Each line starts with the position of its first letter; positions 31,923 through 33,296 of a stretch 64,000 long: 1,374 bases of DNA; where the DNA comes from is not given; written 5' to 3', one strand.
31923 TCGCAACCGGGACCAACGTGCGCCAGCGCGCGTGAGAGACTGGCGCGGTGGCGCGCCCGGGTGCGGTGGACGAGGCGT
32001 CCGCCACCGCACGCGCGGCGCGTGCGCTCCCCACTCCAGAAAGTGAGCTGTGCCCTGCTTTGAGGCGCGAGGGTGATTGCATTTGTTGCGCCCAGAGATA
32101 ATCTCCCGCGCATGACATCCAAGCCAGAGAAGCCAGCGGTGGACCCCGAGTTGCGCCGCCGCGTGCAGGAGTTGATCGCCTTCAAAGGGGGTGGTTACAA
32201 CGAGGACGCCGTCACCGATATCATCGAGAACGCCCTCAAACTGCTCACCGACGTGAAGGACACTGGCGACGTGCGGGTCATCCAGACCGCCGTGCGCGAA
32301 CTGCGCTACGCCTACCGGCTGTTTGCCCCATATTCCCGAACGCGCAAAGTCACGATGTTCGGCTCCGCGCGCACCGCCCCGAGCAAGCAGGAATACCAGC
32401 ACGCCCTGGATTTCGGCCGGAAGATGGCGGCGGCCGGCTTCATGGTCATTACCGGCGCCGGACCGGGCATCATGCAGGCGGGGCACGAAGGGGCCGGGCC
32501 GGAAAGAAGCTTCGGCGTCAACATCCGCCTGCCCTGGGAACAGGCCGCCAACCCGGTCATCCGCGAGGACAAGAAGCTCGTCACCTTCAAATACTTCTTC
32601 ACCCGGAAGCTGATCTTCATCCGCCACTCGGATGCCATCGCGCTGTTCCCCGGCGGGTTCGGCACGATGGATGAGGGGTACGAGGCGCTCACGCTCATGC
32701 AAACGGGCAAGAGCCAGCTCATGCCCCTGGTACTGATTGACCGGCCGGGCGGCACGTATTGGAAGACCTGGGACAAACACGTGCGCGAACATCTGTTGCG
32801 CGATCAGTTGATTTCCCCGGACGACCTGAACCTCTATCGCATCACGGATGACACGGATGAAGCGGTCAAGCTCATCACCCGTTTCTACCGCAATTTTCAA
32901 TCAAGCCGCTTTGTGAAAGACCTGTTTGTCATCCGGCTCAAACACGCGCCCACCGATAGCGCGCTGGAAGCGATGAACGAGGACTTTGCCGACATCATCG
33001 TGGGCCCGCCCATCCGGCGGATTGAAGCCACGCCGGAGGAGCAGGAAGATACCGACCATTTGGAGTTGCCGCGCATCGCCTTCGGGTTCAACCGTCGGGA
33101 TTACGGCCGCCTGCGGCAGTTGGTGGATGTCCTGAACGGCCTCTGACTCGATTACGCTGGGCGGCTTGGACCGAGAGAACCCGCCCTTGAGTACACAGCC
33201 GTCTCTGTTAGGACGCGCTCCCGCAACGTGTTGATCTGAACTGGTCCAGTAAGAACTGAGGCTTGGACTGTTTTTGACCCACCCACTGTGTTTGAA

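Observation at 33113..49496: The entire type I-E CRISPR-Cas locus lies between 46-bp direct repeats that duplicate the 3' end of the LOG-family gene: an island-like, att-flanked insertion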

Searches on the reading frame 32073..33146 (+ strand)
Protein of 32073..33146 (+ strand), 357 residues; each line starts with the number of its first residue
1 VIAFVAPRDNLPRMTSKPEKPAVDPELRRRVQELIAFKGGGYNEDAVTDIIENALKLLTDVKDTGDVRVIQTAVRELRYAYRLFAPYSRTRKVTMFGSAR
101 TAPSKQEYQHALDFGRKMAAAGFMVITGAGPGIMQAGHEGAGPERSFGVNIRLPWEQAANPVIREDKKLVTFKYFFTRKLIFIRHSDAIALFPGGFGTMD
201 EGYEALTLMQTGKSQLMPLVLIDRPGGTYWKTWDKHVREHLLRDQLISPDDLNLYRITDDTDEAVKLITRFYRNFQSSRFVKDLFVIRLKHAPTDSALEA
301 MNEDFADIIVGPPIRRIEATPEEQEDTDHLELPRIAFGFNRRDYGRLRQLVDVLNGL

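Call 7: search_protein_families(library=pfam, proteins=[window:32073-33146:+])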
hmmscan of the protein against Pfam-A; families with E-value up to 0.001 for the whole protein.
window:32073-33146:+ (357 aa): 2 families
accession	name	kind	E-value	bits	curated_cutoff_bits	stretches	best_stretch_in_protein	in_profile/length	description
PF03641.19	Lysine_decarbox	-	3.7e-23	82.6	27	1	144-267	13-130/131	Possible lysine decarboxylase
PF18306.6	LDcluster4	-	1.5e-12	47.8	26.3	1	92-207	3-115/151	SLOG cluster4 family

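Call 11: find_homologous_proteins(query=window:32112-33143:+, max_evalue=1e-30)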
Query seq(344 aa) (344 aa): 8000 proteins with E <= 1e-30 among 8000 candidates; the best 120 are listed.
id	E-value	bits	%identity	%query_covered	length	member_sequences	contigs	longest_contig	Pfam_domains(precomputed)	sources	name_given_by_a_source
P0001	5.2e-222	754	96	100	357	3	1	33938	PF18306.7,PF03641.20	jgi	jgi:uncharacterized protein (TIGR00730 family)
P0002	8.7e-213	724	92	96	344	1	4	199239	PF18306.7,PF03641.20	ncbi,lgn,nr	ncbi:MAG: TIGR00730 family Rossman fold protein [Verrucomicrobia bacterium]|nr:TIGR00730 family Ross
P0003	3.3e-209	712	90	100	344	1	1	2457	PF18306.7,PF03641.20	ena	-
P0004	6.0e-209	711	91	96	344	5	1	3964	PF18306.7,PF03641.20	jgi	jgi:uncharacterized protein (TIGR00730 family)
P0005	1.1e-208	710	90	100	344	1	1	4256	PF18306.7,PF03641.20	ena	-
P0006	1.1e-208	710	90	100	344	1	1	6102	PF18306.7,PF03641.20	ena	-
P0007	6.3e-206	701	88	100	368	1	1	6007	PF18306.7,PF03641.20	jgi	jgi:uncharacterized protein (TIGR00730 family)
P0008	1.5e-205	700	88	100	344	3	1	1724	PF18306.7,PF03641.20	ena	-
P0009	3.6e-205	699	88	100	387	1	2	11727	PF18306.7,PF03641.20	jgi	jgi:hypothetical protein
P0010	6.3e-205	698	88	100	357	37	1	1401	PF18306.7,PF03641.20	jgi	jgi:uncharacterized protein (TIGR00730 family)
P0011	1.8e-204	696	88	100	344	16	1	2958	PF18306.7,PF03641.20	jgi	-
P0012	1.2e-203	694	87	100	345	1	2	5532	PF18306.7,PF03641.20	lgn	-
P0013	1.6e-203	693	86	100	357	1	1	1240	PF18306.7,PF03641.20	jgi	jgi:uncharacterized protein (TIGR00730 family)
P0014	2.5e-203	693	86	100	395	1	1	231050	PF18306.7,PF03641.20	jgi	jgi:uncharacterized protein (TIGR00730 family)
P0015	3.4e-203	692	87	99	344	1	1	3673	PF18306.7,PF03641.20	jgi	jgi:uncharacterized protein (TIGR00730 family)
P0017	4.2e-202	689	85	100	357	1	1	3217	PF18306.7,PF03641.20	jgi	jgi:uncharacterized protein (TIGR00730 family)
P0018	6.1e-202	688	85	100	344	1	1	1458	PF18306.7,PF03641.20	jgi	jgi:uncharacterized protein (TIGR00730 family)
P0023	3.3e-201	686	85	100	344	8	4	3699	PF18306.7,PF03641.20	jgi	jgi:uncharacterized protein (TIGR00730 family)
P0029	2.2e-200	683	86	100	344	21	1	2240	PF18306.7,PF03641.20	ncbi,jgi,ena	jgi:uncharacterized protein (TIGR00730 family)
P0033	3.1e-200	682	84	100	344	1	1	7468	PF18306.7,PF03641.20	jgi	jgi:uncharacterized protein (TIGR00730 family)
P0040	1.9e-199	680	85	99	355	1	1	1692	PF18306.7,PF03641.20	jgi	jgi:uncharacterized protein (TIGR00730 family)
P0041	2.1e-199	680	85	100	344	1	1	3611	PF18306.7,PF03641.20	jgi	jgi:uncharacterized protein (TIGR00730 family)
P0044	2.5e-199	679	87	99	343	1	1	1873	PF18306.7,PF03641.20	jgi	jgi:uncharacterized protein (TIGR00730 family)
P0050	5.0e-199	678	85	99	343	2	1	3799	PF18306.7,PF03641.20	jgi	jgi:uncharacterized protein (TIGR00730 family)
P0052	7.3e-199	678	85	99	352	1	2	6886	PF18306.7,PF03641.20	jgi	jgi:uncharacterized protein (TIGR00730 family)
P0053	9.5e-199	678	87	99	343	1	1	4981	PF18306.7,PF03641.20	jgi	jgi:uncharacterized protein (TIGR00730 family)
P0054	1.1e-198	677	85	100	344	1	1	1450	PF18306.7,PF03641.20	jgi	jgi:uncharacterized protein (TIGR00730 family)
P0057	1.5e-198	677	84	100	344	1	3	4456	PF18306.7,PF03641.20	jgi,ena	jgi:uncharacterized protein (TIGR00730 family)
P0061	2.6e-198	676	85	100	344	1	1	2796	PF18306.7,PF03641.20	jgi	jgi:uncharacterized protein (TIGR00730 family)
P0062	3.7e-198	676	85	99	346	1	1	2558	PF18306.7,PF03641.20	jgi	jgi:uncharacterized protein (TIGR00730 family)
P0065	4.6e-198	675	84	100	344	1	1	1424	PF18306.7,PF03641.20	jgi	jgi:uncharacterized protein (TIGR00730 family)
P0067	5.0e-198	675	85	99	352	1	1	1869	PF18306.7,PF03641.20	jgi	jgi:uncharacterized protein (TIGR00730 family)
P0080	1.8e-197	673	84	100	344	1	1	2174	PF18306.7,PF03641.20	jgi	jgi:uncharacterized protein (TIGR00730 family)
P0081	1.9e-197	673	84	99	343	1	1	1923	PF18306.7,PF03641.20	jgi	jgi:uncharacterized protein (TIGR00730 family)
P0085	2.1e-197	673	84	100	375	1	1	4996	PF18306.7,PF03641.20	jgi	jgi:uncharacterized protein (TIGR00730 family)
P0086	2.2e-197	673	84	99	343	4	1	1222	PF18306.7,PF03641.20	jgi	jgi:uncharacterized protein (TIGR00730 family)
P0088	2.8e-197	673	85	99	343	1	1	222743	PF18306.7,PF03641.20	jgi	jgi:uncharacterized protein (TIGR00730 family)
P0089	3.1e-197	673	85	99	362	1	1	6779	PF18306.7,PF03641.20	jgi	jgi:uncharacterized protein (TIGR00730 family)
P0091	3.7e-197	672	84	99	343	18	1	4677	PF18306.7,PF03641.20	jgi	jgi:uncharacterized protein (TIGR00730 family)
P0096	5.1e-197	672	84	99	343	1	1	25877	PF18306.7,PF03641.20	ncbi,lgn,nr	ncbi:MAG: TIGR00730 family Rossman fold protein [Verrucomicrobia bacterium]|nr:TIGR00730 family Ross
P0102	6.8e-197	671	84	99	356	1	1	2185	PF18306.7,PF03641.20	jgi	jgi:uncharacterized protein (TIGR00730 family)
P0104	7.3e-197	671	84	100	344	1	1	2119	PF18306.7,PF03641.20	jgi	jgi:uncharacterized protein (TIGR00730 family)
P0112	1.1e-196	671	84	100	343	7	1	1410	PF18306.7,PF03641.20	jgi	jgi:uncharacterized protein (TIGR00730 family)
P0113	1.2e-196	671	84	100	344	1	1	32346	PF18306.7,PF03641.20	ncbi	ncbi:MAG: TIGR00730 family Rossman fold protein [Verrucomicrobiota bacterium]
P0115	1.3e-196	670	85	99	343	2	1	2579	PF18306.7,PF03641.20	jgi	jgi:uncharacterized protein (TIGR00730 family)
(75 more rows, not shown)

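Call 13: find_encoding_contigs(protein=P0001, flank=10000, max_places=4)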
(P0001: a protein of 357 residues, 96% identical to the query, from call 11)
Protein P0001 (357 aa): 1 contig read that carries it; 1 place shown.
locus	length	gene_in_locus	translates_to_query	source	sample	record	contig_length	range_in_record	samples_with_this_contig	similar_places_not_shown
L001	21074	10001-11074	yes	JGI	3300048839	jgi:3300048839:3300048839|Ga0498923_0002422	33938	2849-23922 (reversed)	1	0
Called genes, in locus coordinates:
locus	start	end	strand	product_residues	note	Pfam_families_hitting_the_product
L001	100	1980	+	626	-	PF16656:Pur_ac_phosph_N (weak), PF00149:Metallophos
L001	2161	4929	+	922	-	PF25390:WD40_RLD, PF25390:WD40_RLD, PF13540:RCC1_2, PF25390:WD40_RLD, PF13540:RCC1_2, PF25390:WD40_RLD, PF13540:RCC1_2, PF25390:WD40_RLD, +7 more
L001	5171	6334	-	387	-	PF02754:CCG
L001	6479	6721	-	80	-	-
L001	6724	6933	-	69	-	-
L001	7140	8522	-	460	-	PF01565:FAD_binding_4, PF02913:FAD-oxidase_C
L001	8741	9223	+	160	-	-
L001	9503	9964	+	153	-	PF10116:Host_attach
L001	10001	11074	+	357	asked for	PF18306:LDcluster4, PF03641:Lysine_decarbox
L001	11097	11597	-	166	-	PF00583:Acetyltransf_1, PF13673:Acetyltransf_10 (weak), PF13508:Acetyltransf_7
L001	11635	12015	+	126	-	-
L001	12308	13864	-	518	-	PF00675:Peptidase_M16, PF05193:Peptidase_M16_C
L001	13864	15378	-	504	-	PF00675:Peptidase_M16, PF05193:Peptidase_M16_C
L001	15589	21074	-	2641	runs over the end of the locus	PF07691:PA14 (faint), PF13927:Ig_3 (faint), PF00932:LTD, PF08757:CotH, PF00932:LTD, PF00932:LTD, PF05345:He_PIG, PF05345:He_PIG, +4 more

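Call 14: find_encoding_contigs(protein=P0002, flank=10000, max_places=4)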
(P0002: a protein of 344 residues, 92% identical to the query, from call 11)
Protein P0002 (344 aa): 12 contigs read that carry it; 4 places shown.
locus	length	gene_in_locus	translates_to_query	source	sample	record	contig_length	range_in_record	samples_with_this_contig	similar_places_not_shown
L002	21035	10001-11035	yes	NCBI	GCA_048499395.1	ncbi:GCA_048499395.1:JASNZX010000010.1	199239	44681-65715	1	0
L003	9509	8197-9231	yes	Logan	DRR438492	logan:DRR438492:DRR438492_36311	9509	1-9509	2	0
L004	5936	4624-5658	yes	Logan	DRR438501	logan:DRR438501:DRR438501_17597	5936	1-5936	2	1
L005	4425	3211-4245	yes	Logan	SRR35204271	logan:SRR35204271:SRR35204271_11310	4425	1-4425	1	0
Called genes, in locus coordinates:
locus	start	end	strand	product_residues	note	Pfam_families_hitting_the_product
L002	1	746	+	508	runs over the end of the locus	PF27537:HoxH, PF00374:NiFeSe_Hases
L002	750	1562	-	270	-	PF02492:cobW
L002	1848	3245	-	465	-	PF14691:Fer4_20, PF00070:Pyr_redox (faint), PF07992:Pyr_redox_2, PF13450:NAD_binding_8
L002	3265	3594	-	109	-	PF13237:Fer4_10, PF14697:Fer4_21, PF12838:Fer4_7, PF13187:Fer4_9, PF00037:Fer4, PF12797:Fer4_2 (weak), PF12837:Fer4_6 (weak), PF12838:Fer4_7 (weak), +1 more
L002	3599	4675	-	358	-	PF00374:NiFeSe_Hases, PF00346:Complex1_49kDa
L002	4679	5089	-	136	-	PF00329:Complex1_30kDa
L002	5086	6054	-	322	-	PF01058:Oxidored_q6, PF00583:Acetyltransf_1, PF13508:Acetyltransf_7, PF13673:Acetyltransf_10 (weak)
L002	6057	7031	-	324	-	PF00146:NADHdh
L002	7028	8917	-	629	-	PF00361:Proton_antipo_M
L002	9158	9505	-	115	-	PF01155:HypA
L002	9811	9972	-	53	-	-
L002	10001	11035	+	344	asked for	PF18306:LDcluster4, PF03641:Lysine_decarbox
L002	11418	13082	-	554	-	PF13185:GAF_2 (weak), PF00158:Sigma54_activat, PF14532:Sigma54_activ_2, PF00004:AAA (weak), PF07724:AAA_2 (weak), PF07728:AAA_5, PF25601:AAA_lid_14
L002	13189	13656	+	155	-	PF00085:Thioredoxin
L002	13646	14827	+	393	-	PF25954:Beta-barrel_RND_2 (faint), PF25917:BSH_RND, PF25876:HH_MFP_RND, PF25944:Beta-barrel_RND, PF25967:RND-MFP_C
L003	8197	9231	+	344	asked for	PF18306:LDcluster4, PF03641:Lysine_decarbox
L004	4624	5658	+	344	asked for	PF18306:LDcluster4, PF03641:Lysine_decarbox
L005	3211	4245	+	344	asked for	PF18306:LDcluster4, PF03641:Lysine_decarbox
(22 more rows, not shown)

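Call 30: find_related_loci(query=window:32112-33146:+, collection=metagenome_contigs, flank=10000)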
Query window:32112-33146:+ (344 aa) in metagenome_contigs; peptide patterns used: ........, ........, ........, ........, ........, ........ (x = any residue, [..] = any of these).
600 stretches matched a pattern (row limit reached: there are more); 527 encode a relative of the query (tblastn E <= 1e-3); the best 80 are kept; 80 distinct loci.
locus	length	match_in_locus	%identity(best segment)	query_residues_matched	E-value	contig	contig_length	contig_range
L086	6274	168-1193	89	1-342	0e+0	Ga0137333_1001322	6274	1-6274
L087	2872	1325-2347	89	4-344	0e+0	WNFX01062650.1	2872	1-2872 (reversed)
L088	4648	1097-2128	86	1-344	0e+0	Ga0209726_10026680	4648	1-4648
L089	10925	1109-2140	86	1-344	0e+0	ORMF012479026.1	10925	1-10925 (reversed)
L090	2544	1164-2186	86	4-344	0e+0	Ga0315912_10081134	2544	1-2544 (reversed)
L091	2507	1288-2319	83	1-344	0e+0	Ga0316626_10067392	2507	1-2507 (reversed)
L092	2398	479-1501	85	4-344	0e+0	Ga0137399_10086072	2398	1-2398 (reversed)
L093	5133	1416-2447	85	1-344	0e+0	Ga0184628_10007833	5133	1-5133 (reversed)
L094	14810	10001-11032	84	1-344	0e+0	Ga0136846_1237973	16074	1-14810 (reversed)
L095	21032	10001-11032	85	4-344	0e+0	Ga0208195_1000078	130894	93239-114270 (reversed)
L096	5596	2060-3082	84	4-344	0e+0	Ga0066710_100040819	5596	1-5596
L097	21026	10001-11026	84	3-344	0e+0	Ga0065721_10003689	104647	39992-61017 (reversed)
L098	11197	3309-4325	84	4-342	0e+0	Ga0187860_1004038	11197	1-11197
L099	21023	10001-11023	84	4-344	0e+0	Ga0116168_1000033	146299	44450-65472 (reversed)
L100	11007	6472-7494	84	4-344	0e+0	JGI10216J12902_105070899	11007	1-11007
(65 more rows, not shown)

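Call 81: search_protein_families(library=pfam, alignment_id=A2, max_evalue=0.0001)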
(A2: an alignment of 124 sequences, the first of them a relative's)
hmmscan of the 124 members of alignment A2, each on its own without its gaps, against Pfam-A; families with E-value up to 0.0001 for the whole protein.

A. member 1, L001:11100-11726:- (209 aa): 3 families
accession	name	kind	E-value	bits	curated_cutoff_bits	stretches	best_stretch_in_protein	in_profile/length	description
PF00583.31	Acetyltransf_1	-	4.3e-15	56.5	20.7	1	76-177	15-116/116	Acetyltransferase (GNAT) family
PF13508.13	Acetyltransf_7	-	3.3e-10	40.6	27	1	90-177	2-82/84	Acetyltransferase (GNAT) domain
PF13673.13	Acetyltransf_10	-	4.4e-05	23.9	23.6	1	78-178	18-108/128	Acetyltransferase (GNAT) domain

B. families by the number of members that match (of 124 scanned): 94 families (the first 25 are shown)
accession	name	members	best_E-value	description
PF06283.17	ThuA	16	2.7e-25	Trehalose utilisation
PF07715.20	Plug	7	1.4e-20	TonB-dependent Receptor Plug Domain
PF01261.30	AP_endonuc_2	6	2.8e-41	Xylose isomerase-like TIM barrel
PF00593.30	TonB_dep_Rec_b-barrel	6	2.9e-34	TonB dependent receptor-like, beta-barrel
PF14905.12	OMP_b-brl_3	6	2.1e-11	Outer membrane protein beta-barrel family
PF06439.18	3keto-disac_hyd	4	1.5e-41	3-keto-disaccharide hydrolase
PF13428.12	TPR_14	4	3.9e-18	Tetratricopeptide repeat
PF13689.11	DUF4154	3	1.1e-44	YfiR/HmsC-like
PF02698.23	DUF218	3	5e-26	DUF218 domain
PF07719.23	TPR_2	3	2.6e-14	Tetratricopeptide repeat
PF13431.12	TPR_17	3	7.9e-14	Tetratricopeptide repeat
PF14559.12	TPR_19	3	1.8e-13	Tetratricopeptide repeat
PF13432.12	TPR_16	3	1.6e-11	Tetratricopeptide repeat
PF23914.1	TPR_CcmH_CycH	3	5.5e-11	Cytochrome c-type biogenesis protein H TPR domain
PF13424.12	TPR_12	3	5.8e-11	Tetratricopeptide repeat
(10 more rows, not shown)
